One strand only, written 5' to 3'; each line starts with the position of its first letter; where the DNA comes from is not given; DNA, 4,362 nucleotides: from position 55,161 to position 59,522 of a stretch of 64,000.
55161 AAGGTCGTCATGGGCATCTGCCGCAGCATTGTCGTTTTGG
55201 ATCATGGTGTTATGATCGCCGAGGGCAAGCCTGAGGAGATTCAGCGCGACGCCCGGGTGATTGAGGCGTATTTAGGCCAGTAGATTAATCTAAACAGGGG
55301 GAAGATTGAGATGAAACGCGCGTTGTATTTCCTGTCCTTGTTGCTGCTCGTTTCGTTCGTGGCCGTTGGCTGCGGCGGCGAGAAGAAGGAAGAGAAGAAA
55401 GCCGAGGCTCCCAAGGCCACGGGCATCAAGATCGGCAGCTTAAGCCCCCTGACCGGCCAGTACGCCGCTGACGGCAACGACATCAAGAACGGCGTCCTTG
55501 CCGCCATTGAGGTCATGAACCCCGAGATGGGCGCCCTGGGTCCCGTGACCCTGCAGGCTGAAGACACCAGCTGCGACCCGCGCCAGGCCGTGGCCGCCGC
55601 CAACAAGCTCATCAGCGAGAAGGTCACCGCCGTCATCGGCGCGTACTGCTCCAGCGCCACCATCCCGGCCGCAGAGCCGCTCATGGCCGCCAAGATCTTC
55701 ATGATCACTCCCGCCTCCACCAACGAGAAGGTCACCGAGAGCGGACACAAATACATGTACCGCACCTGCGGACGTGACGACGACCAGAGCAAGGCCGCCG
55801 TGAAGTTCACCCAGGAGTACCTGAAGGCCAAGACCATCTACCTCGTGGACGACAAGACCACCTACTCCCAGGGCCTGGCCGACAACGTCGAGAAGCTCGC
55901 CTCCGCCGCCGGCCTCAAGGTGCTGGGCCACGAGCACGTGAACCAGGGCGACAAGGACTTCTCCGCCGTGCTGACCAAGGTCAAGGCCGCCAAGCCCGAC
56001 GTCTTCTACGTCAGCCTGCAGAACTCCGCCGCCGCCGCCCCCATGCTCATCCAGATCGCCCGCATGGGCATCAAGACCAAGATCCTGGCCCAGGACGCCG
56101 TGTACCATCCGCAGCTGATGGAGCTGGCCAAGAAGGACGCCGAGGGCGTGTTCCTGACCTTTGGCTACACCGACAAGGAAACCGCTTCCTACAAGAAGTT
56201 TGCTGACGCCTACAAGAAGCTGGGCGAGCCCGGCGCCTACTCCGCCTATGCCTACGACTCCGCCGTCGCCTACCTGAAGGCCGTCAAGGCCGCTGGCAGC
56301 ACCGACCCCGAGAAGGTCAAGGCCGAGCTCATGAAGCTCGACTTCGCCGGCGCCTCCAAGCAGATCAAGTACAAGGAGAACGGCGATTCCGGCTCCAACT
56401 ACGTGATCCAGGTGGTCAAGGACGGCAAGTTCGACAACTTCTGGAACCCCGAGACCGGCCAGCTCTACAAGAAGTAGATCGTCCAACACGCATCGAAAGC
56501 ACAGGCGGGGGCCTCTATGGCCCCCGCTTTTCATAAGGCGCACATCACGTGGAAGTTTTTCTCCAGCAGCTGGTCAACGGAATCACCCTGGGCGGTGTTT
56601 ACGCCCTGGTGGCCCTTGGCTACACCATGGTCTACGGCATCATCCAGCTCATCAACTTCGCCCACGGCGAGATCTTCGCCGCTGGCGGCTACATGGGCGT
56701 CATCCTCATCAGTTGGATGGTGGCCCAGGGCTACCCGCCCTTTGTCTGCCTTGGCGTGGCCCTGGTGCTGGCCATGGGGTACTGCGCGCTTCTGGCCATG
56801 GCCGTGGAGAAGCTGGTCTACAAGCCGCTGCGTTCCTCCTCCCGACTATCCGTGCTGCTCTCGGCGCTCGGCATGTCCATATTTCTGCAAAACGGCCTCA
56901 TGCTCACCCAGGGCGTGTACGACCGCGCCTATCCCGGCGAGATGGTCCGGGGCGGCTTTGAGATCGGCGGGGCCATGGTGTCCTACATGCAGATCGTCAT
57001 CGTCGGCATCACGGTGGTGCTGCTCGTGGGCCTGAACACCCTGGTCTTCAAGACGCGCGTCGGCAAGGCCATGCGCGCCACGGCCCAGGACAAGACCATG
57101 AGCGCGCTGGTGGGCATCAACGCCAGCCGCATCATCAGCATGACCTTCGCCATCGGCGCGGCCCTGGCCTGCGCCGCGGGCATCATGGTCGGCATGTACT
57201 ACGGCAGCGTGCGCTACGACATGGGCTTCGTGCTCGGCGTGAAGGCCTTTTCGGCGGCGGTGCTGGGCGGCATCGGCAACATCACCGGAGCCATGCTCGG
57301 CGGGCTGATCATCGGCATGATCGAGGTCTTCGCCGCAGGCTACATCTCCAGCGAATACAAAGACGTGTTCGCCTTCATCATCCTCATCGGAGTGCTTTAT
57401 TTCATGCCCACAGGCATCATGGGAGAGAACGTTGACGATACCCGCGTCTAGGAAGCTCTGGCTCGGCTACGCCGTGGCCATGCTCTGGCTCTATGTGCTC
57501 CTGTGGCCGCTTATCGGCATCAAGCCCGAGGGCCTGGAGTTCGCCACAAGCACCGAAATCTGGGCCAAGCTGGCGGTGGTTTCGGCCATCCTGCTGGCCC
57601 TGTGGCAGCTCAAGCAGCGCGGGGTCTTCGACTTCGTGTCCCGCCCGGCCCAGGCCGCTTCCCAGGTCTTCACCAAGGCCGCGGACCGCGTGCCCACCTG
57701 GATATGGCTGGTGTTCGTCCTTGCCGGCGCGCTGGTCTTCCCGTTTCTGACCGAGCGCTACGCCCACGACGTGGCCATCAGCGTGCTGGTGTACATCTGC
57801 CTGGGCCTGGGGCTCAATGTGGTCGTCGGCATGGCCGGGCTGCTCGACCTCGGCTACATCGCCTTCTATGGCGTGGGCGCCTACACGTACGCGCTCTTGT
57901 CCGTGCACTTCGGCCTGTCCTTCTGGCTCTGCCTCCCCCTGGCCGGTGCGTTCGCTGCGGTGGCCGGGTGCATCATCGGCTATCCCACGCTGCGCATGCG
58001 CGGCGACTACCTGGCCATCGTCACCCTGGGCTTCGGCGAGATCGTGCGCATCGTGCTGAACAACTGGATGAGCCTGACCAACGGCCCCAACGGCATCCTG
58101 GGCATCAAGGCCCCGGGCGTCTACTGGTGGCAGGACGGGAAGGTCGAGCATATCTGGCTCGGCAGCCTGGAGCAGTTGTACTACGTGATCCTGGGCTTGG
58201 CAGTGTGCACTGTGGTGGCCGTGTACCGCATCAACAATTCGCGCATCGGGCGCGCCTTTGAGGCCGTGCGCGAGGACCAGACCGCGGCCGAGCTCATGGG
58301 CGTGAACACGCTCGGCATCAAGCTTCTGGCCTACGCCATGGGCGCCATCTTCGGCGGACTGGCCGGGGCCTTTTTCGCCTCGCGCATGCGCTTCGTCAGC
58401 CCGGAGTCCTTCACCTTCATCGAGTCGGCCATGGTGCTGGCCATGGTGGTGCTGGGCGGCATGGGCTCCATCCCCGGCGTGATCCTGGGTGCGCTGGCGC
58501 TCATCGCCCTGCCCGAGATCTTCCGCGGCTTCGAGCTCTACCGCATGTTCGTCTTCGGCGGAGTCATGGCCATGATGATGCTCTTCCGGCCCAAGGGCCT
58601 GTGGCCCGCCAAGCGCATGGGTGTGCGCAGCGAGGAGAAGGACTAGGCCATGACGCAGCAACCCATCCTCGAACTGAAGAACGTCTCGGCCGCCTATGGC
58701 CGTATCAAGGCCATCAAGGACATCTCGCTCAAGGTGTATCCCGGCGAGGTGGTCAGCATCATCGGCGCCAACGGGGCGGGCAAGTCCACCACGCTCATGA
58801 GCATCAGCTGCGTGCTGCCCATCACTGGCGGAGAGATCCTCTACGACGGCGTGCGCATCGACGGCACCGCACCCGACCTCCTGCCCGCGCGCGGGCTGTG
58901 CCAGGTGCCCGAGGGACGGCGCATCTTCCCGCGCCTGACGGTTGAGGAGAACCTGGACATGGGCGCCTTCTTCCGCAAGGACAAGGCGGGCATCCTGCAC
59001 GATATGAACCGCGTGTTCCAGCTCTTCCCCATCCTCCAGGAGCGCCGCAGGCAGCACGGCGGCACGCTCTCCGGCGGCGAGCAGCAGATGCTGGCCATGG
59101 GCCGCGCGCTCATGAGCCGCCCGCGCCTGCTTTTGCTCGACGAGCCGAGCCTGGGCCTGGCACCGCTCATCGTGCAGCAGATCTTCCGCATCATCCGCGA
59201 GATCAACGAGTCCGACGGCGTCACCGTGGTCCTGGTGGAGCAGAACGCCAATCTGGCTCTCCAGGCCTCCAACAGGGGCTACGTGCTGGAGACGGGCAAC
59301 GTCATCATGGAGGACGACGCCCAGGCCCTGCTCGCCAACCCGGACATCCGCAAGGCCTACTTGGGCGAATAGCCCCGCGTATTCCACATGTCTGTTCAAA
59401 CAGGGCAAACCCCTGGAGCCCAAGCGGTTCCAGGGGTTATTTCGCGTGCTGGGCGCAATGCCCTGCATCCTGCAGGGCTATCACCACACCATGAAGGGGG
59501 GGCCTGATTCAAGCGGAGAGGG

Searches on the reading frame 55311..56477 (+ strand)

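Call 46: search_protein_families(library=pfam, proteins=[window:55311-56477:+], max_evalue=0.00001)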
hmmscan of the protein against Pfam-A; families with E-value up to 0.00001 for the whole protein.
window:55311-56477:+ (388 aa): 3 families
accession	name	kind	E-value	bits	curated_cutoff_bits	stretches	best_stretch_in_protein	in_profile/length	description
PF13458.12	Peripla_BP_6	-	8.4e-59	200.4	31.7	1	39-372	2-342/343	Periplasmic binding protein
PF01094.35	ANF_receptor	-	9.9e-30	104.2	25.4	1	62-366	6-347/353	Receptor family ligand binding region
PF13433.12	Peripla_BP_5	-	2.6e-22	79.9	27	1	39-381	1-349/363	Periplasmic binding protein domain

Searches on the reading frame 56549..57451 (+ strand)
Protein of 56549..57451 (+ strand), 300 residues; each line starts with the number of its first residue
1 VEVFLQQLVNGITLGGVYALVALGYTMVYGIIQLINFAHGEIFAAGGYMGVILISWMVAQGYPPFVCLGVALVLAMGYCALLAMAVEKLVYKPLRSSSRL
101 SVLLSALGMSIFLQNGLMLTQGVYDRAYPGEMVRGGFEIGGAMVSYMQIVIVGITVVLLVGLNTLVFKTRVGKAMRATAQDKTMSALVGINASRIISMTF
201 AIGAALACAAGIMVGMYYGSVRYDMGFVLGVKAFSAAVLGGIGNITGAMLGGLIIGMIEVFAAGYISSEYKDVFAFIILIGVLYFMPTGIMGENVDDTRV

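Call 46: search_protein_families(library=pfam, proteins=[window:56549-57451:+], max_evalue=0.00001)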
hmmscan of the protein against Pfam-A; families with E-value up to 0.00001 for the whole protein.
window:56549-57451:+ (300 aa): 1 family
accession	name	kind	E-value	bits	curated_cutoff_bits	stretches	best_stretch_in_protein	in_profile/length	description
PF02653.21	BPD_transp_2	-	6.6e-41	140.7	26.8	1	8-283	2-269/269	Branched-chain amino acid transport system / permease component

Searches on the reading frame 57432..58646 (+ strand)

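Call 46: search_protein_families(library=pfam, proteins=[window:57432-58646:+], max_evalue=0.00001)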
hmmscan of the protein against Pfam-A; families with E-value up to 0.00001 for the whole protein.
window:57432-58646:+ (404 aa): 1 family
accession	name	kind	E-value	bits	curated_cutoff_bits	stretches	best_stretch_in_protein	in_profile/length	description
PF02653.21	BPD_transp_2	-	8.6e-47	160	26.8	1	113-382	4-268/269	Branched-chain amino acid transport system / permease component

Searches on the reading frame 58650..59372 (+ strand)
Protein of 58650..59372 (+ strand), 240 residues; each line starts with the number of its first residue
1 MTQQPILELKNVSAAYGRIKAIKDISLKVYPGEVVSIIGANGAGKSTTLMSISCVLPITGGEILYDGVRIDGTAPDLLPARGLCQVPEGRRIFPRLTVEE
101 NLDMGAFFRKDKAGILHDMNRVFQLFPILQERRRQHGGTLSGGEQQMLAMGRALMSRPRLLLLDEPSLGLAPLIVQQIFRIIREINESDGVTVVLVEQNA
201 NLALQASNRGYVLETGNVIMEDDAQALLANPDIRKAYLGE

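Call 46: search_protein_families(library=pfam, proteins=[window:58650-59372:+], max_evalue=0.00001)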
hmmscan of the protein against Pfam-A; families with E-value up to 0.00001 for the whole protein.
window:58650-59372:+ (240 aa): 2 families
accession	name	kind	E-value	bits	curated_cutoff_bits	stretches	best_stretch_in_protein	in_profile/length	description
PF00005.33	ABC_tran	-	1.5e-28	100.6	25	1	23-167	2-136/137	ABC transporter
PF13304.12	AAA_21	-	5.8e-09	36.9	27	0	140-195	238-295/304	AAA domain, putative AbiEii toxin, Type IV TA system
